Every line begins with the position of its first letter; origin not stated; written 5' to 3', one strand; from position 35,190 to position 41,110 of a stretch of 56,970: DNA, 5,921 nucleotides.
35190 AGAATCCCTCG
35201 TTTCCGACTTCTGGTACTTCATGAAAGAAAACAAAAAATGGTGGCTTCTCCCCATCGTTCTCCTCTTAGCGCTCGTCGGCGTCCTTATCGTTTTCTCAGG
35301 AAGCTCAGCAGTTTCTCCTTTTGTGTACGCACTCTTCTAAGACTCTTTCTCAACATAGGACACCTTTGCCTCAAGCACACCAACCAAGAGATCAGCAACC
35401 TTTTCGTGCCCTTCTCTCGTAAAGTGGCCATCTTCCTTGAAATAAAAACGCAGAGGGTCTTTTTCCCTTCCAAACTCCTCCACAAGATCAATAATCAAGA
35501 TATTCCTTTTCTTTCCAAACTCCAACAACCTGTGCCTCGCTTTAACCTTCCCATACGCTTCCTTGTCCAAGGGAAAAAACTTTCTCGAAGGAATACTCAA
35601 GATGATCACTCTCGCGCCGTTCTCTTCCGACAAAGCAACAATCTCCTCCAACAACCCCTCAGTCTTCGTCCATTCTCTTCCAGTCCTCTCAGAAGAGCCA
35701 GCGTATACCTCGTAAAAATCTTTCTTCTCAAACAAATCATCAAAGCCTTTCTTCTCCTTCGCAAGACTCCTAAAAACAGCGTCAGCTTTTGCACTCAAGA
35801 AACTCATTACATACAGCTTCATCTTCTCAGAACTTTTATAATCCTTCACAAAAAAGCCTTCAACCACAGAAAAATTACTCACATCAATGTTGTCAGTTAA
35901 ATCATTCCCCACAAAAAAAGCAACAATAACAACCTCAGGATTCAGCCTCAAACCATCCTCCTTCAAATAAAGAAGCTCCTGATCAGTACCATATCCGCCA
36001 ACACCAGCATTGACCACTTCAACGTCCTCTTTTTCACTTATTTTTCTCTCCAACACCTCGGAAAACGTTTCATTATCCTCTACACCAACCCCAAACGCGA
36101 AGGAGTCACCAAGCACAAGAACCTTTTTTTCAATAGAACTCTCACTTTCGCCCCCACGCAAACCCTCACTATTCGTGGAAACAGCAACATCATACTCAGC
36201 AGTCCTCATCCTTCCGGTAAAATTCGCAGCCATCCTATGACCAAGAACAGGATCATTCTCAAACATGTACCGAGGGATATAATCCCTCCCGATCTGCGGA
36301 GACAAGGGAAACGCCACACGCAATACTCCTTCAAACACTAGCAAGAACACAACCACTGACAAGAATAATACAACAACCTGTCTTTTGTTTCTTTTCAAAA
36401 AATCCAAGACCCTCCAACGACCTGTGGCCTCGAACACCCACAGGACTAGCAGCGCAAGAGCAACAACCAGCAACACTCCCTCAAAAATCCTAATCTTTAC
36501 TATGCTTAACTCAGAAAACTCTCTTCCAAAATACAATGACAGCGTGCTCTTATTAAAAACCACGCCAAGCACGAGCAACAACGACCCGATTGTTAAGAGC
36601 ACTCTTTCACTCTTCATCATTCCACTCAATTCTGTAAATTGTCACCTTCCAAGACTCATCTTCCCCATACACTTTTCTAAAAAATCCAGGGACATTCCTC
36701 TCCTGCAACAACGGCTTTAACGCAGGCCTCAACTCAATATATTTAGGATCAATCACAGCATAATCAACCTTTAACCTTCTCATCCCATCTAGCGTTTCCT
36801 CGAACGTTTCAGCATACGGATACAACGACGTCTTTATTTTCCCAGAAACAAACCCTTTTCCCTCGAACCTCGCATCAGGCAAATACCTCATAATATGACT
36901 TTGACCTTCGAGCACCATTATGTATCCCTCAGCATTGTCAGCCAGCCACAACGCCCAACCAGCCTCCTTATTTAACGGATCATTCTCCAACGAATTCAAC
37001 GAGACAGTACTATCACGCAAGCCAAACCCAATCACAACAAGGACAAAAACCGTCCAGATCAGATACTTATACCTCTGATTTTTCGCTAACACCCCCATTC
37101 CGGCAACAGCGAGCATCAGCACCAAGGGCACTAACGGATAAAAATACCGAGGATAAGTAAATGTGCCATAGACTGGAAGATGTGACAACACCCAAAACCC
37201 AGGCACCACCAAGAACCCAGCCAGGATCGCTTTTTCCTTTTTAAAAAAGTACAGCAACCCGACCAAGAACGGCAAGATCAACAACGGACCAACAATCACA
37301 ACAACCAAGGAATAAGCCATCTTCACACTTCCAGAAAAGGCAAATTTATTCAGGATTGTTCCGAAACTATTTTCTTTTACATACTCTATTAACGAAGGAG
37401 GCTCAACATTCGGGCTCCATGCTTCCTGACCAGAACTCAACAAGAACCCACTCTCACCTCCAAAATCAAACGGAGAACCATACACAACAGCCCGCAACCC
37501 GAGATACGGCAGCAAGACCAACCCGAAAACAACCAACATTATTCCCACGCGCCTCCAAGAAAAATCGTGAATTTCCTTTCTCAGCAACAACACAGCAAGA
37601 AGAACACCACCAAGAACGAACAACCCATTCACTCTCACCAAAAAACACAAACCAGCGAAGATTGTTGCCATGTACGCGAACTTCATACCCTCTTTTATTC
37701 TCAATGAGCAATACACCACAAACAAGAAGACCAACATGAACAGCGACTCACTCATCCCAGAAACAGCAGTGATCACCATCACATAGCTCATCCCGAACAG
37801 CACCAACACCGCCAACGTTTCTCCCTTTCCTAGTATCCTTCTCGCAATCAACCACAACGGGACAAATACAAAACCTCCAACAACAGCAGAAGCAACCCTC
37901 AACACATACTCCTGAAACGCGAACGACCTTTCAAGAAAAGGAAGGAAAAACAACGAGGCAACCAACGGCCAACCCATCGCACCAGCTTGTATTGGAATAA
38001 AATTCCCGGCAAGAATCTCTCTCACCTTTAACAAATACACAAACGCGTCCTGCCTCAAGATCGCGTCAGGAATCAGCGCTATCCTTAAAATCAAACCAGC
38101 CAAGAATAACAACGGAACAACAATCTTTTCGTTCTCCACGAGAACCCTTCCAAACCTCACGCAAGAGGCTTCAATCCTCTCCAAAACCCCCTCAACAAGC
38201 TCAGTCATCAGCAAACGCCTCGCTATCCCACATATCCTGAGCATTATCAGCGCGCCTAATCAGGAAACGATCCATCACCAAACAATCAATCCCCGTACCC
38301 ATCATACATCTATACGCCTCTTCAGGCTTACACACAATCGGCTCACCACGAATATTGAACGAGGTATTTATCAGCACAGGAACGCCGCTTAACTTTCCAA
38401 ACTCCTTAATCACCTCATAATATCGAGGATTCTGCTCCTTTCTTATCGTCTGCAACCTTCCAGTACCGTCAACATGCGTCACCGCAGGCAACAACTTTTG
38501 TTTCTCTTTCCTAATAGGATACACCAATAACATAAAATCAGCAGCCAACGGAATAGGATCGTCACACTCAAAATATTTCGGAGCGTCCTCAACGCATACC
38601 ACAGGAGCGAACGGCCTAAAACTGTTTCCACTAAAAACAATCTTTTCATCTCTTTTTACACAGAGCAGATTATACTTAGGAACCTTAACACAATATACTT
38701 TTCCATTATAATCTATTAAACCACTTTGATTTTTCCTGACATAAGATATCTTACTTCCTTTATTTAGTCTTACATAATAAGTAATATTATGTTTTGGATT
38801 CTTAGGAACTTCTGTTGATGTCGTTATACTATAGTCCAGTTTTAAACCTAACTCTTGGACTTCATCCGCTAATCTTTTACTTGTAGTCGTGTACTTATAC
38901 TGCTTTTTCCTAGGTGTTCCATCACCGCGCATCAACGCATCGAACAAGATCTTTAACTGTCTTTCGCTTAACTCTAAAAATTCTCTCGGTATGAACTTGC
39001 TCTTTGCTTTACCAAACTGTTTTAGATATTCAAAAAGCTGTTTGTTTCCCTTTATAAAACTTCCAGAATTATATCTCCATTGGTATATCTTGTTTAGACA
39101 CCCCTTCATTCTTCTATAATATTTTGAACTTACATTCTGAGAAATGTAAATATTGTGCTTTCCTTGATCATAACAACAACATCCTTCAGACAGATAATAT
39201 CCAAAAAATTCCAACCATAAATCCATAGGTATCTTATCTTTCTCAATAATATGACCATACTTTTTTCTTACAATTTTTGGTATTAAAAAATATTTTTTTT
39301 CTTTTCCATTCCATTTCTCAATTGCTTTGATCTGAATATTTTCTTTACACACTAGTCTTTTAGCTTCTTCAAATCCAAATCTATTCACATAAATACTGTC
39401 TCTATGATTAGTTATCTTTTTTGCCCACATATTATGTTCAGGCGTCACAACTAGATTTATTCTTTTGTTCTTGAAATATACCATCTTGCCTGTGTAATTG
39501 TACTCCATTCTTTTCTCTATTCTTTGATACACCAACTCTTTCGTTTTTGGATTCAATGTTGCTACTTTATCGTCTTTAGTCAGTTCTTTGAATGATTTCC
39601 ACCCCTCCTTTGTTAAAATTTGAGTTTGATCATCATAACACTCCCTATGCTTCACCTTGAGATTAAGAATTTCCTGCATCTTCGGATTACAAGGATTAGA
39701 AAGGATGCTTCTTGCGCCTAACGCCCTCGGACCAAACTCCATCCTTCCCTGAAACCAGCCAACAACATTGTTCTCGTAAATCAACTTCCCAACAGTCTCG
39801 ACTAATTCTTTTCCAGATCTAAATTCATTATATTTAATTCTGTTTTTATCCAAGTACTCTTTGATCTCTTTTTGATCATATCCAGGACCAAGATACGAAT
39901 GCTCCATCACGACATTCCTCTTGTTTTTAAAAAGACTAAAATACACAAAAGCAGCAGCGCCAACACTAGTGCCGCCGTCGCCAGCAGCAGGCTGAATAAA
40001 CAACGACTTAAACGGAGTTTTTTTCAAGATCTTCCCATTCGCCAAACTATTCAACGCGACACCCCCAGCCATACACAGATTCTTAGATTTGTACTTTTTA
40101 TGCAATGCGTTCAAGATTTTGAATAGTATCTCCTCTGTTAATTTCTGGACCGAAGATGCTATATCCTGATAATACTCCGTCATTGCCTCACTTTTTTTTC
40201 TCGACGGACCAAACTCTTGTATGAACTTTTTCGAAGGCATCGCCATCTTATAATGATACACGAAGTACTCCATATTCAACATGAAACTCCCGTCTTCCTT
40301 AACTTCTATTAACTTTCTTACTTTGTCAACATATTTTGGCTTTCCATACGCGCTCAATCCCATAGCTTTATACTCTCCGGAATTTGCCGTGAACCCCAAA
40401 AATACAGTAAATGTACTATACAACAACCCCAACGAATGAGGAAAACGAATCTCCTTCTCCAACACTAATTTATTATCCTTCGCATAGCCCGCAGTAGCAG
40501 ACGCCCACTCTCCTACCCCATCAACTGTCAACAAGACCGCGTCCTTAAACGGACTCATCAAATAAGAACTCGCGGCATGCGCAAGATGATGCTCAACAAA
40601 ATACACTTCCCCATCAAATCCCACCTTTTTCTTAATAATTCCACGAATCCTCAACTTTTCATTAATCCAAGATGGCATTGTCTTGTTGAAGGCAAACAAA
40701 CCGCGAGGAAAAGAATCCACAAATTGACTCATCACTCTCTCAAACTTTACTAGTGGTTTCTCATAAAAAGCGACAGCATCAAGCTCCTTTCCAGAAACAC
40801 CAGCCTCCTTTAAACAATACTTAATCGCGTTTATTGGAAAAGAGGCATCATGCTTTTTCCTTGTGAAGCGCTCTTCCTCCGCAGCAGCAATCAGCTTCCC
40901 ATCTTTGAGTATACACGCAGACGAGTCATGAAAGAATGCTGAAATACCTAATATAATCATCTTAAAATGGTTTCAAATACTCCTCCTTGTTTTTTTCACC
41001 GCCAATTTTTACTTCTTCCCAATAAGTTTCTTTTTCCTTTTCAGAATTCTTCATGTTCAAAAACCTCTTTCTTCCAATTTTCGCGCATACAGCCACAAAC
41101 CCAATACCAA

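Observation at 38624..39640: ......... intein inside a glycan-tailoring carbamoyltransferase (NodU/CmcH/SxtI family)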

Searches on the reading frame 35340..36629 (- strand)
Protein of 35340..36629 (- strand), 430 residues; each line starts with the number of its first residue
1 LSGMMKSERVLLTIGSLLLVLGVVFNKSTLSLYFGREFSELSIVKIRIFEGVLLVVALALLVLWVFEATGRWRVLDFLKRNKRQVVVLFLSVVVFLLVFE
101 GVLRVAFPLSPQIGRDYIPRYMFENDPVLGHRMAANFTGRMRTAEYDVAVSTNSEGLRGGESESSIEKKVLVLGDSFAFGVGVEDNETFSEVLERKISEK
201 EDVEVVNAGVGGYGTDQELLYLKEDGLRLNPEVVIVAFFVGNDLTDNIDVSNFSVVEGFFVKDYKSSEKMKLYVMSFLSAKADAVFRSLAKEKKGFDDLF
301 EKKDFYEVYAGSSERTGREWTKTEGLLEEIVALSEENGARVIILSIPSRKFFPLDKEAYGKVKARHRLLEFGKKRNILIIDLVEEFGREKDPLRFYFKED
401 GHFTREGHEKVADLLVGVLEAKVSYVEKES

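Call 58: search_protein_families(library=pfam, proteins=[window:35340-36629:-], max_evalue=0.001)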
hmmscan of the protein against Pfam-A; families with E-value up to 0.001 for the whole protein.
window:35340-36629:- (430 aa): 3 families
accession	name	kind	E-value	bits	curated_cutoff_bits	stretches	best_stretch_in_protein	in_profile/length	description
PF13472.12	Lipase_GDSL_2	-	1.7e-14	55.2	32.9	1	172-409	1-177/178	GDSL-like Lipase/Acylhydrolase family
PF00657.28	Lipase_GDSL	-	3.2e-06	27.9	23.6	1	170-414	1-207/208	GDSL-like Lipase/Acylhydrolase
PF16822.11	ALGX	-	0.00028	21.1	26.5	0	320-422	25-133/268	SGNH hydrolase-like domain, acetyltransferase AlgX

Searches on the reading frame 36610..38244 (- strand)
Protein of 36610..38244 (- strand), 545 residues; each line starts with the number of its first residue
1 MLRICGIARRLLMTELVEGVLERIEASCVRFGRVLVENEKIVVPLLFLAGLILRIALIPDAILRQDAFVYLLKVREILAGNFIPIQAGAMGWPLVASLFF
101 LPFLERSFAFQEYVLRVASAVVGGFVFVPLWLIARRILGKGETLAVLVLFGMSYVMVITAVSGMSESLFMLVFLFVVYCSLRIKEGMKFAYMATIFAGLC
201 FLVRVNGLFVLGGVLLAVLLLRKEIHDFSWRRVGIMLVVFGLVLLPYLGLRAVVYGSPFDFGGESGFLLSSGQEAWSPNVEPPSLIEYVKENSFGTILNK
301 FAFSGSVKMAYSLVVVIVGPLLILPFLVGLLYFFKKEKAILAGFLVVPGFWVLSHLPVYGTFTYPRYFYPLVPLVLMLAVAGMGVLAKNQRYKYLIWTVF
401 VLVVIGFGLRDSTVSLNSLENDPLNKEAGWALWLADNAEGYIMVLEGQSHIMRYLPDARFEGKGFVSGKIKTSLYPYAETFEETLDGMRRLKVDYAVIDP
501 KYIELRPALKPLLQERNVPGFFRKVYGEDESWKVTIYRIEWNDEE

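Call 58: search_protein_families(library=pfam, proteins=[window:36610-38244:-], max_evalue=0.001)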
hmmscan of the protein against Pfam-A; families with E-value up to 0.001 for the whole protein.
window:36610-38244:- (545 aa): 1 family
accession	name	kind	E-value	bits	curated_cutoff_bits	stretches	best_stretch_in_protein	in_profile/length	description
PF13231.12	PMT_2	-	5.1e-06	27.2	26.1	1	108-242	17-152/160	Dolichyl-phosphate-mannose-protein mannosyltransferase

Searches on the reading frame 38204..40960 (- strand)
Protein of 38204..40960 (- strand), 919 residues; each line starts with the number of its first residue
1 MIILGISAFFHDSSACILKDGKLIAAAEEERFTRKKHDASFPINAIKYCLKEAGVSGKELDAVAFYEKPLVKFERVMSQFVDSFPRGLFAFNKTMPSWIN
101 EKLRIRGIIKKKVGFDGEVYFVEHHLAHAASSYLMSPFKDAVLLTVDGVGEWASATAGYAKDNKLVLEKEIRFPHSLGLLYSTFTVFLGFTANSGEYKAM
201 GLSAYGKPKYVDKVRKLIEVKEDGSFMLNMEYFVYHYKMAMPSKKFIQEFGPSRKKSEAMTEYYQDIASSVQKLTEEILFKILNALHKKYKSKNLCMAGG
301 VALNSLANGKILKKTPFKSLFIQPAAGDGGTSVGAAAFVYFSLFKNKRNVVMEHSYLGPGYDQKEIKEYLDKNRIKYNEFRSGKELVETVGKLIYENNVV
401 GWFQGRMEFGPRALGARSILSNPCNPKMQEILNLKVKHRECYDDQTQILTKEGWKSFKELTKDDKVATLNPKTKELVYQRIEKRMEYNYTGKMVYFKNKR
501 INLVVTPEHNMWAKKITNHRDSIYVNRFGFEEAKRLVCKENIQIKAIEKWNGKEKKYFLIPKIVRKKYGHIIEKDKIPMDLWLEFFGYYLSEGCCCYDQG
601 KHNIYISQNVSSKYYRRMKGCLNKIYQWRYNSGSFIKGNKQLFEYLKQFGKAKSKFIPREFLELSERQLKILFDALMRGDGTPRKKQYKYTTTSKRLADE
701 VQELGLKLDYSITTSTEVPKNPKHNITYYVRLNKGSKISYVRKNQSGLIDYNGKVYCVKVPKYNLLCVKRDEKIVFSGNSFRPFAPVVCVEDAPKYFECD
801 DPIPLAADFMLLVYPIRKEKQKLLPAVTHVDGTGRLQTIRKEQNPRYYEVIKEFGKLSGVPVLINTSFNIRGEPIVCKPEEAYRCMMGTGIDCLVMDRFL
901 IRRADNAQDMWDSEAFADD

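Call 4: search_protein_families(library=pfam, proteins=[window:38204-40960:-], max_evalue=1)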
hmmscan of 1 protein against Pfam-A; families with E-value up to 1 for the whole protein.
window:38204-40960:- (919 aa): 12 families
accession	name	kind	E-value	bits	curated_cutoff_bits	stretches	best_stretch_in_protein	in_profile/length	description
PF02543.21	Carbam_trans_N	-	5.4e-88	296.1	24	1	3-336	2-345/346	Carbamoyltransferase N-terminus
PF16861.10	Carbam_trans_C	-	4.5e-67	225.3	27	2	779-903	50-170/170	Carbamoyltransferase C-terminus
PF00814.31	TsaD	-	8.6e-09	35.9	24.8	1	172-312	104-238/264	tRNA N6-adenosine threonylcarbamoyltransferase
PF14528.11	LAGLIDADG_3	-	2.4e-06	28.2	22.5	1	675-735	9-71/82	LAGLIDADG-like domain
PF20656.2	MS_N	-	0.0062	16.4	23.5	1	440-488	8-51/64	Malate synthase, N-terminal domain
PF14890.11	Intein_splicing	-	0.0068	16.7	35.8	1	449-764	3-144/155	Intein splicing domain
PF22521.2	HypF_C_2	-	0.026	14.7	27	1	262-334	164-240/241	Carbamoyltransferase, Kae1-like Domain, second subdomain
PF00847.26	AP2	-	0.066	14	33.3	1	512-536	19-43/54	AP2 domain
PF01300.24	Sua5_yciO_yrdC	-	0.078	12.9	25.1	1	837-895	99-151/178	Telomere recombination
PF14612.12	Ino80_Iec3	-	0.093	13.3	27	1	667-727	8-67/70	IEC3 subunit of the Ino80 complex, chromatin re-modelling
PF13403.11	Hint_2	-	0.12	13.2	28.4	1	441-515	2-87/147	Hint domain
PF22389.2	Dcr1-like_dsRNA-bd_dom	-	0.16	12.8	27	1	205-262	9-67/86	Protein Dicer, dsRNA-binding domain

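Call 5: search_protein_families(library=ncbifam, proteins=[window:38204-40960:-], max_evalue=1)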
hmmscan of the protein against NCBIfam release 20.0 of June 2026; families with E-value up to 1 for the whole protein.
window:38204-40960:- (919 aa): 8 families
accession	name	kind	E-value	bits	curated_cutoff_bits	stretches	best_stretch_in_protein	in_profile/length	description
NF041651.1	nodul_NodU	equivalog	2.5e-40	138.8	1000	2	2-448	2-445/556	nodulation protein NodU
TIGR00143.1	hypF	equivalog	6.5e-07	27.9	466.1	2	247-337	644-738/741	carbamoyltransferase HypF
TIGR03723.1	T6A_TsaD_YgjD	equivalog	2.3e-05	23.7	296.1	1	257-311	225-279/314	tRNA (adenosine(37)-N6)-threonylcarbamoyltransferase complex transferase subunit TsaD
TIGR01445.1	intein_Nterm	domain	0.0002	22.3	24.5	1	441-511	1-81/83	intein N-terminal splicing region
NF005852.0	PRK07773.1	equivalog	0.00069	18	780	1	648-733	590-682/886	replicative DNA helicase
TIGR00329.1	gcp_kae1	subfamily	0.0031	16.8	207.8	1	256-307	223-274/305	tRNA (adenosine(37)-N6)-threonylcarbamoyltransferase complex transferase subunit TsaD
TIGR03722.2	arch_KAE1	equivalog_domain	0.071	12.2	375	0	262-310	214-262/323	KEOPS complex N(6)-L-threonylcarbamoyladenine synthase Kae1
TIGR03725.1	T6A_YeaZ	equivalog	0.13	12.2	69.3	1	6-65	4-60/212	tRNA (adenosine(37)-N6)-threonylcarbamoyltransferase complex dimerization subunit type 1 TsaB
